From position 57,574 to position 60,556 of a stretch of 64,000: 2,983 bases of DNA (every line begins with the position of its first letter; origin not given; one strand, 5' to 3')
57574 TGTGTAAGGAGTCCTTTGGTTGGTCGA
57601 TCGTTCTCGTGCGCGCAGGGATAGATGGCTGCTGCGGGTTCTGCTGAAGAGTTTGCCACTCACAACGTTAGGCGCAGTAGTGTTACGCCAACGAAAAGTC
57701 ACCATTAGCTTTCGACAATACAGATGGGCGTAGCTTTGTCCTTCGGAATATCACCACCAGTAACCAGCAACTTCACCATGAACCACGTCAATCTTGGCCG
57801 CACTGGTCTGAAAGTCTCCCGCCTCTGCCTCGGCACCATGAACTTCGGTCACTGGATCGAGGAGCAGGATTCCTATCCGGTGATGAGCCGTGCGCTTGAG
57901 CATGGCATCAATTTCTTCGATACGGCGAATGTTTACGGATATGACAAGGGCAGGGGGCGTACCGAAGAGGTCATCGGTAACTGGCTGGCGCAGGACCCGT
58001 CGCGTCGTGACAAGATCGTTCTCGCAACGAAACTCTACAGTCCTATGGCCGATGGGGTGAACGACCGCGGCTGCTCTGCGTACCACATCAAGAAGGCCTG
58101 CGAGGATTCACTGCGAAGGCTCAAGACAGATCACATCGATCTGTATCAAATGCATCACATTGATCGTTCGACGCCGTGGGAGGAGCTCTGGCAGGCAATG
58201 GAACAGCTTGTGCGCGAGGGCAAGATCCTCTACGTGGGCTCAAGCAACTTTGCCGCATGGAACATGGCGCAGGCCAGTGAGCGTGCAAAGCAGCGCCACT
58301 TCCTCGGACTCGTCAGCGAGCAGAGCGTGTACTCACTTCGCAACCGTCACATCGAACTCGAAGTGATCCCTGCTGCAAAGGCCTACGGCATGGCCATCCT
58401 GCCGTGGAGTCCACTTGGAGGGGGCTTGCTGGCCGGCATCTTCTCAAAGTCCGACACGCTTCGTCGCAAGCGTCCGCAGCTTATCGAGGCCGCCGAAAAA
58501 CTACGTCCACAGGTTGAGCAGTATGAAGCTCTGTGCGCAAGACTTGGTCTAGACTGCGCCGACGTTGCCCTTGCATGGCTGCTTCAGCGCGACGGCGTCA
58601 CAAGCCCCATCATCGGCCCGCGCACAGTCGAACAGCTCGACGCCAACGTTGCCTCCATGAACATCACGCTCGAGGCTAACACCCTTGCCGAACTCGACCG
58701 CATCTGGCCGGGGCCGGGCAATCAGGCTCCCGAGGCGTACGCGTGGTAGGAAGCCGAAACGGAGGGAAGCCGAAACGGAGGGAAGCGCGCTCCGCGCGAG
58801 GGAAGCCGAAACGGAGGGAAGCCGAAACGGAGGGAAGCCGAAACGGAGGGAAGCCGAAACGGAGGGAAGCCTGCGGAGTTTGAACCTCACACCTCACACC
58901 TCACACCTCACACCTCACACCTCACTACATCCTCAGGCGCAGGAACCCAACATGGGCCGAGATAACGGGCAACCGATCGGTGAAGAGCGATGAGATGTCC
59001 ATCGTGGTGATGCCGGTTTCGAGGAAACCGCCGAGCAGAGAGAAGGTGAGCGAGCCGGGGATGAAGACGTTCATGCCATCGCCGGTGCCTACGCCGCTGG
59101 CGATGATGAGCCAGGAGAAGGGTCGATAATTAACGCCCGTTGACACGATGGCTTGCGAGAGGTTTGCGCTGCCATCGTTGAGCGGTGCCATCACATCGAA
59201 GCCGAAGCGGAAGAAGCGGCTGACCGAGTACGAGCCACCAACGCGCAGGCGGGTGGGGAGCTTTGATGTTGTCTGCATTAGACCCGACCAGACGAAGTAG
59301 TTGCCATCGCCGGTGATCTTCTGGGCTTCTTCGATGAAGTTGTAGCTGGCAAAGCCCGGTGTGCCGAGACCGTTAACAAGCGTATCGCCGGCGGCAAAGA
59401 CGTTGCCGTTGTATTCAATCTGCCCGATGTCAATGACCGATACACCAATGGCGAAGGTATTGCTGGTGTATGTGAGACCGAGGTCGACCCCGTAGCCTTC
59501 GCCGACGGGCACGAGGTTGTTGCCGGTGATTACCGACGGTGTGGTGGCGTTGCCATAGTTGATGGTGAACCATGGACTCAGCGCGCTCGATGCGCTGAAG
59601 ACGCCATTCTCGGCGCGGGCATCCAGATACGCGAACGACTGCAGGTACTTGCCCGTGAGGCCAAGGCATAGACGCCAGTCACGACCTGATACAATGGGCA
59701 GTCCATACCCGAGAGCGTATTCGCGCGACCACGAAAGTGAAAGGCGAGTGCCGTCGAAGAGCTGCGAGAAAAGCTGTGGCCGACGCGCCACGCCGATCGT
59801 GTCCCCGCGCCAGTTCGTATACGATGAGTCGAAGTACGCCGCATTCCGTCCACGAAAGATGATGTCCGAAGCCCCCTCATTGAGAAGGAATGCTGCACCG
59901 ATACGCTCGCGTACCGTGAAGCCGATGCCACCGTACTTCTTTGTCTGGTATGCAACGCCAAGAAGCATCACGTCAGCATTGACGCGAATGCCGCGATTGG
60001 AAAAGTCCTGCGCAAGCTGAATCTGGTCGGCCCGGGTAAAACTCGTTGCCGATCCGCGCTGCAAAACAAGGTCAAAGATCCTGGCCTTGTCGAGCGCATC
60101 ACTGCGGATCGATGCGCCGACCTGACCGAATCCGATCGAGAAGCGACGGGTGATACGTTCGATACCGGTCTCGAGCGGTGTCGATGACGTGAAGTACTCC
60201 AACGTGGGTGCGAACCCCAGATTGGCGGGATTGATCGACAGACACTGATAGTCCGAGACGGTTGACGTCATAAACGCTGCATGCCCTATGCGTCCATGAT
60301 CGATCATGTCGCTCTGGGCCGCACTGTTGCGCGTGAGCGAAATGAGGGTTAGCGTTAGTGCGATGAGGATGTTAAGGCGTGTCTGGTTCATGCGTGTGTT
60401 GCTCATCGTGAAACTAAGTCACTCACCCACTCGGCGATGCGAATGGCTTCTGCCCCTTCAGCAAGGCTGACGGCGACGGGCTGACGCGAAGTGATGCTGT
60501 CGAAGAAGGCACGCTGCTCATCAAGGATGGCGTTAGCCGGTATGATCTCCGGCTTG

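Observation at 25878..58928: GAGGGAA-class arrays fill convergent spacers exactly stop-to-stop with conserved polarity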

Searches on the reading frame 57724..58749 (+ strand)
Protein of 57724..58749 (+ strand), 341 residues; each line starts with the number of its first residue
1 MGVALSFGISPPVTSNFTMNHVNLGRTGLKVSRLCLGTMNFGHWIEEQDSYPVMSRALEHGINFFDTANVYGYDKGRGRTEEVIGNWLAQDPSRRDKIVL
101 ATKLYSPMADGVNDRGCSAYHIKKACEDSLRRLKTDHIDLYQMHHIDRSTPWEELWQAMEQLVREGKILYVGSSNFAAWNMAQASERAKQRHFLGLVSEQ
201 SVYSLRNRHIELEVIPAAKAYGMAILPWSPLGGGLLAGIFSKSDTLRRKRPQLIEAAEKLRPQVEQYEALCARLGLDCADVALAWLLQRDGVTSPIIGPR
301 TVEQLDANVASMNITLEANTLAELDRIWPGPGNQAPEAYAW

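Call 8: search_protein_families(library=pfam, proteins=[window:57724-58749:+])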
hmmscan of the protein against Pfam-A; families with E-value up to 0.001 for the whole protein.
window:57724-58749:+ (341 aa): 1 family
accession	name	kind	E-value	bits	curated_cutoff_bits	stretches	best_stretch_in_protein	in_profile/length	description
PF00248.27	Aldo_ket_red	-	1.3e-74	251.4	24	1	33-328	1-290/291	Aldo/keto reductase family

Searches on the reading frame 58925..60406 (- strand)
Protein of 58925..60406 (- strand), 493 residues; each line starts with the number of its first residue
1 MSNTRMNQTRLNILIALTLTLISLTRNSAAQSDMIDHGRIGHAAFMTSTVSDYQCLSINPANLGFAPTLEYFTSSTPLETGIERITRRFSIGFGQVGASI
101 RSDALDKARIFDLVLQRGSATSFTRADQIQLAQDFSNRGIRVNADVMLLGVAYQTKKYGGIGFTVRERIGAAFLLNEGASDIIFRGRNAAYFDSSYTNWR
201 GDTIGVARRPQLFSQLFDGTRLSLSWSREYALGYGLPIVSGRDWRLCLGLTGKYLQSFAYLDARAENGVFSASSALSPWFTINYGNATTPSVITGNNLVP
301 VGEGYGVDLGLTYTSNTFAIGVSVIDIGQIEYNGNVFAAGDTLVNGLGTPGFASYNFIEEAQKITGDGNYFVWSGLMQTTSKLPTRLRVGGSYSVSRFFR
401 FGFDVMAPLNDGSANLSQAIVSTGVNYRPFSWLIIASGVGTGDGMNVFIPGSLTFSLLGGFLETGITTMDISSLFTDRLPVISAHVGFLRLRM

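Call 8: search_protein_families(library=pfam, proteins=[window:58925-60406:-])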
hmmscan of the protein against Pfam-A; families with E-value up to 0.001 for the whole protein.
window:58925-60406:- (493 aa): 1 family
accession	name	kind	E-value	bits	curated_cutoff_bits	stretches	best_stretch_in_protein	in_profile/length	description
PF18990.6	DUF5723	-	1.2e-17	65.1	26.8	1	89-434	11-343/376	Family of unknown function (DUF5723)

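Call 52: find_homologous_proteins(query=window:58925-60406:-, max_evalue=1e-30)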
Query window:58925-60406:- (493 aa): 69 proteins with E <= 1e-30 among 8000 candidates.
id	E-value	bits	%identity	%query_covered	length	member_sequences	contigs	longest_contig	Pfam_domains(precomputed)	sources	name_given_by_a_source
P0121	0.0e+0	1036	94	100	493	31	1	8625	PF18990.7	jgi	-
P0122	2.4e-249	846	74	99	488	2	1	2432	PF18990.7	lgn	-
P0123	7.0e-247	838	73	98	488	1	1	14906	PF18990.7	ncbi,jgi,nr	ncbi:MAG: hypothetical protein FGM32_08375 [Candidatus Kapabacteria bacterium]|nr:hypothetical prote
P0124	1.8e-205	701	62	98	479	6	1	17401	PF18990.7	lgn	-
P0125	2.1e-205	701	63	98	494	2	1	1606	-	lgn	-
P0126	5.4e-205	700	63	96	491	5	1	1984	PF18990.7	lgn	-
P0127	6.8e-202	689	62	94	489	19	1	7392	PF18990.7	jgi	jgi:hypothetical protein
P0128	1.6e-201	688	62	98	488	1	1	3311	PF18990.7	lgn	-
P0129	1.9e-193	661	61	96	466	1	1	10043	PF18990.7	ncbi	-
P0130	1.6e-189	649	61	94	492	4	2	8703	PF18990.7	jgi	jgi:hypothetical protein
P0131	8.7e-189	646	57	99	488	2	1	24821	PF18990.7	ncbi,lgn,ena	-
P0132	3.0e-188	644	59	99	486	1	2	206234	PF18990.7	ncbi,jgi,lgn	ncbi:MAG: hypothetical protein RL594_100 [Bacteroidota bacterium]|jgi:hypothetical protein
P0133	2.2e-183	628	59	94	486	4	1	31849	PF18990.7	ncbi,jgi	jgi:hypothetical protein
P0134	3.1e-156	539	52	94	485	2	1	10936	PF18990.7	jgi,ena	jgi:hypothetical protein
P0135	5.0e-154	531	52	94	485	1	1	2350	PF18990.7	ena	-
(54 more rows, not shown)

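Call 53: find_encoding_contigs(protein=P0123, flank=2500, max_places=1)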
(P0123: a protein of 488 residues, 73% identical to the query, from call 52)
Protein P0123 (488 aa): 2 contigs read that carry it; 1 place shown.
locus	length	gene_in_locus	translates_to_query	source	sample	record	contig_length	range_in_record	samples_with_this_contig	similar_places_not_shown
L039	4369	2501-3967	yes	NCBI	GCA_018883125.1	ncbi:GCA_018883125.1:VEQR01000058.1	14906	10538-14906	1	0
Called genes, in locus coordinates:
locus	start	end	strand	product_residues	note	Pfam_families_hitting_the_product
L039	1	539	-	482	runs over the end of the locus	PF00171:Aldedh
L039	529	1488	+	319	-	PF02899:Phage_int_SAM_1, PF13102:Phage_int_SAM_5 (weak), PF13495:Phage_int_SAM_4 (weak), PF00589:Phage_integrase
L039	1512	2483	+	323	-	PF01408:GFO_IDH_MocA, PF22725:GFO_IDH_MocA_C3, PF02894:GFO_IDH_MocA_C (faint)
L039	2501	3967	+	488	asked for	PF18990:DUF5723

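Call 54: find_encoding_contigs(protein=P0124, flank=2500, max_places=1)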
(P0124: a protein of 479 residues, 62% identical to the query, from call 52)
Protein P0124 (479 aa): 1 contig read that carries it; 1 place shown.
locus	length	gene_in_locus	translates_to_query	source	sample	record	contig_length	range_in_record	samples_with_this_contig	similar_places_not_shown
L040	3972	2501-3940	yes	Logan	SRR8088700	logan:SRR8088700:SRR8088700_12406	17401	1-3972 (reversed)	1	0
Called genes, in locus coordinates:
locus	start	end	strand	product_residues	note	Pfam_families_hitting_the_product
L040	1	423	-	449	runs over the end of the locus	PF00171:Aldedh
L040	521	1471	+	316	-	PF13495:Phage_int_SAM_4 (weak), PF02899:Phage_int_SAM_1, PF00589:Phage_integrase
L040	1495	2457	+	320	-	PF01408:GFO_IDH_MocA, PF22725:GFO_IDH_MocA_C3, PF02894:GFO_IDH_MocA_C (weak)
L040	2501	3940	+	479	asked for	PF18990:DUF5723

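Call 55: find_encoding_contigs(protein=P0132, flank=2500, max_places=1)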
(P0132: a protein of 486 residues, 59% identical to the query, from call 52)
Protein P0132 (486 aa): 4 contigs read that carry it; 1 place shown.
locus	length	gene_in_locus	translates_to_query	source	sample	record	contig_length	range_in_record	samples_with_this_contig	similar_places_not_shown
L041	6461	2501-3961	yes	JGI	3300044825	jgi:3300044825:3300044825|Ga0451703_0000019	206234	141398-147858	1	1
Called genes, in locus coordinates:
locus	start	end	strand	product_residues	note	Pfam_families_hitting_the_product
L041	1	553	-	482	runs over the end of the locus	PF00171:Aldedh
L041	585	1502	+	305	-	PF13495:Phage_int_SAM_4 (weak), PF02899:Phage_int_SAM_1, PF00589:Phage_integrase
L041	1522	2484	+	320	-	PF01408:GFO_IDH_MocA, PF02894:GFO_IDH_MocA_C (faint), PF22725:GFO_IDH_MocA_C3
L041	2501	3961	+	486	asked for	PF18990:DUF5723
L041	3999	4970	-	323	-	PF00248:Aldo_ket_red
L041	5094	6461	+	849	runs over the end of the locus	PF00133:tRNA-synt_1, PF01406:tRNA-synt_1e (faint), PF09334:tRNA-synt_1g, PF13603:tRNA-synt_1_2, PF00133:tRNA-synt_1, PF08264:Anticodon_1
